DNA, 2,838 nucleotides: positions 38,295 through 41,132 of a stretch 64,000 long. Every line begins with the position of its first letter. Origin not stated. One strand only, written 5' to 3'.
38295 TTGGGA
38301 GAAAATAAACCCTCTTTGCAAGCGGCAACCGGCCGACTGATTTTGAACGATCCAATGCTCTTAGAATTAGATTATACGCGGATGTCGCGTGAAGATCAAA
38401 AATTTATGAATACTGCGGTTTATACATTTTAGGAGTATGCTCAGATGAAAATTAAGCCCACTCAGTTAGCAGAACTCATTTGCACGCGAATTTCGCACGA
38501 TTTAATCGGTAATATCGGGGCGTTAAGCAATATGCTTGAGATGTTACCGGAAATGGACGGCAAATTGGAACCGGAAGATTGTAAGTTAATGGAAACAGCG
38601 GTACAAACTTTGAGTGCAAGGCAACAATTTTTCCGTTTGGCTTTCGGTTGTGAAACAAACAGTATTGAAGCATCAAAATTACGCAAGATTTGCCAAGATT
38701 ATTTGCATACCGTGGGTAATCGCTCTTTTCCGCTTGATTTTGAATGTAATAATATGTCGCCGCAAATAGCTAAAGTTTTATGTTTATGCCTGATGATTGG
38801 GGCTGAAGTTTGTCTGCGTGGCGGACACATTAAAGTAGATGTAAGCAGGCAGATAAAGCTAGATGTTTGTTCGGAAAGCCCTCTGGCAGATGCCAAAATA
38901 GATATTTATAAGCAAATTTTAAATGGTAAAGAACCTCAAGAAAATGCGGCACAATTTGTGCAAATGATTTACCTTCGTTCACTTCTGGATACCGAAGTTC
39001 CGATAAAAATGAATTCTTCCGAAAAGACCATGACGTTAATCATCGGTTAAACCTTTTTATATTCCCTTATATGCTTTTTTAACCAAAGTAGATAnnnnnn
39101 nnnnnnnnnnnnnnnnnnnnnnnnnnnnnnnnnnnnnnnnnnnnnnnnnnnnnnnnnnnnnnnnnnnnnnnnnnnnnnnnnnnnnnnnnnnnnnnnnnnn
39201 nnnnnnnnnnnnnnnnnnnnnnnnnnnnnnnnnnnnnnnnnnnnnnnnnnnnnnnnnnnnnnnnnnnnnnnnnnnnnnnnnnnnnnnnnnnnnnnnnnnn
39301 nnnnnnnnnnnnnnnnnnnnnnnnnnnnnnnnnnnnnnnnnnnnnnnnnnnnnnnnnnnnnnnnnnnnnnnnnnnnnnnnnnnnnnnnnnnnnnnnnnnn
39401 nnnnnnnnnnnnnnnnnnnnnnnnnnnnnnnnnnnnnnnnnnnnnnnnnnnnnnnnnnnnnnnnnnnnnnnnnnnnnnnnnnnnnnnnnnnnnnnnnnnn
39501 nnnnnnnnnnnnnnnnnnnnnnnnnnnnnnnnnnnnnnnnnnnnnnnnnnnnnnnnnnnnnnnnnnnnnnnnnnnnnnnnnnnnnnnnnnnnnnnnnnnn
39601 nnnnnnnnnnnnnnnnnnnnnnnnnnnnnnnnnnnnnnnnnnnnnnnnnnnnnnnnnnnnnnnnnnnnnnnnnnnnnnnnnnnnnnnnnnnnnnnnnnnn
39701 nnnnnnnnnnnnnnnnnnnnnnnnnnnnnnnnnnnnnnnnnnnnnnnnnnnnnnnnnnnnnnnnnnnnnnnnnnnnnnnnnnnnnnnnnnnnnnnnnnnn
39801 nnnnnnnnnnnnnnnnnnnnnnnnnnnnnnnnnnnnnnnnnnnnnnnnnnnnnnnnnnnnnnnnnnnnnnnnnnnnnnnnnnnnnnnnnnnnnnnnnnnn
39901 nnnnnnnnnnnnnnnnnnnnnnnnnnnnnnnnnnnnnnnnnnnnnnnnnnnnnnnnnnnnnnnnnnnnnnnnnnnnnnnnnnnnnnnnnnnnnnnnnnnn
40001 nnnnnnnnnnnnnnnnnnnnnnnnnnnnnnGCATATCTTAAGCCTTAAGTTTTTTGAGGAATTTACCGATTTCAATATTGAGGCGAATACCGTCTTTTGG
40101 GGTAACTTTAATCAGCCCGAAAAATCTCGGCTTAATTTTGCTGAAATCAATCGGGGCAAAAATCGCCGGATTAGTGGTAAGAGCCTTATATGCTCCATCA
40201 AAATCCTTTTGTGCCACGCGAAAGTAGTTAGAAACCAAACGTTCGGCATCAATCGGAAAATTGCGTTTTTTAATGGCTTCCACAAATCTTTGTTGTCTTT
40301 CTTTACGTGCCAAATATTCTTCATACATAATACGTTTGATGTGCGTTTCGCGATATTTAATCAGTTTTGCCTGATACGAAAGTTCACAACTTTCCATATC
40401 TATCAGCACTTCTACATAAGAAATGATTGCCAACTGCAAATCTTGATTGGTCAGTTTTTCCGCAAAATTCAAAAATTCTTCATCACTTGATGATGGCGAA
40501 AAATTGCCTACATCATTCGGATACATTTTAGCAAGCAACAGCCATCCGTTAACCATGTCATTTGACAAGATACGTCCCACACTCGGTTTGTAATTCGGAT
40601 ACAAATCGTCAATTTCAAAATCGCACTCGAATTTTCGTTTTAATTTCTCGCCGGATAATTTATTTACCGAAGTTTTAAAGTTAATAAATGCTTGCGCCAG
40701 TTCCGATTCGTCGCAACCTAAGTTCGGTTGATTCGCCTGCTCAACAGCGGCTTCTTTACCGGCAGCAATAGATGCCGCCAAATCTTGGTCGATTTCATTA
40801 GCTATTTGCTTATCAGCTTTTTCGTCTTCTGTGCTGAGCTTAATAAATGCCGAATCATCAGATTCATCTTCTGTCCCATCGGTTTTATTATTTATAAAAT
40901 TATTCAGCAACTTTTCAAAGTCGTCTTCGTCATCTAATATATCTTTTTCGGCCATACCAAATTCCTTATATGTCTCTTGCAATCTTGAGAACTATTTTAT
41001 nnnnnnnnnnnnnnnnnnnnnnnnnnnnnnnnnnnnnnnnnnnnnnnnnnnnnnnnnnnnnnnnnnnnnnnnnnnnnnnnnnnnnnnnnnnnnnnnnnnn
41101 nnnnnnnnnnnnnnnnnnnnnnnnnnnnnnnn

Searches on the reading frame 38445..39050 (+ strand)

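Call 61: search_protein_families(library=pfam, proteins=[window:38445-39050:+], max_evalue=0.1)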
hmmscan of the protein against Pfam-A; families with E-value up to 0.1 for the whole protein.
window:38445-39050:+ (201 aa): 1 family
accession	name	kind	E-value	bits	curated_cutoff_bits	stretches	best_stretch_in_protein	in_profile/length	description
PF10090.15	HPTransfase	-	1.3e-05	25.4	22.9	1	79-181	4-108/123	Histidine phosphotransferase C-terminal domain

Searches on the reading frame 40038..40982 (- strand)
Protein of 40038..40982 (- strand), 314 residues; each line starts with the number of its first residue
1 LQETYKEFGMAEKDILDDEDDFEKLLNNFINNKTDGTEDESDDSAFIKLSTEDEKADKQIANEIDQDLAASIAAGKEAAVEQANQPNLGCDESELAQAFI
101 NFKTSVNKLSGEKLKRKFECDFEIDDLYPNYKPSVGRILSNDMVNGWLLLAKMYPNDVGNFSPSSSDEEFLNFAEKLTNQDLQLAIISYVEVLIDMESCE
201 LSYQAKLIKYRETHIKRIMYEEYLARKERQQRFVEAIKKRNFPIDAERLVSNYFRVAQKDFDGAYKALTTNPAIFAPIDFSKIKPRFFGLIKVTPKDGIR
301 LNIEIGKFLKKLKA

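Call 30: search_protein_families(library=pfam, proteins=[window:40038-40982:-], max_evalue=0.05)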
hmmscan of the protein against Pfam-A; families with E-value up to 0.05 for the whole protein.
window:40038-40982:- (314 aa): 0 families

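Call 96: search_solved_structures(query=A7, max_evalue=1)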
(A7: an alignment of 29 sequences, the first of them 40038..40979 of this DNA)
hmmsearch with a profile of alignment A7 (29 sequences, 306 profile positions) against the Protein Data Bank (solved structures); distinct sequences matched with E-value up to 1: 4.
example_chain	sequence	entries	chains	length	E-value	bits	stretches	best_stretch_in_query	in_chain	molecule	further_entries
8f29_Z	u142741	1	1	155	0.023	17.3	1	24-130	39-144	ATP synthase subunit 4, mitochondrial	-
7tko_U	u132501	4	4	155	0.026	17.2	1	24-130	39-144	ATP synthase subunit 4 | ATP synthase subunit 4, mitochondrial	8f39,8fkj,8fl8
6b2z_b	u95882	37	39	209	0.047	16.3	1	24-131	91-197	ATP synthase subunit b | ATP synthase subunit 4, mitochondrial | ATP synthase subunit 4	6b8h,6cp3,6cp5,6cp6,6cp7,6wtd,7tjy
2nox_A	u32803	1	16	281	0.89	12.1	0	111-154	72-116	Tryptophan 2,3-dioxygenase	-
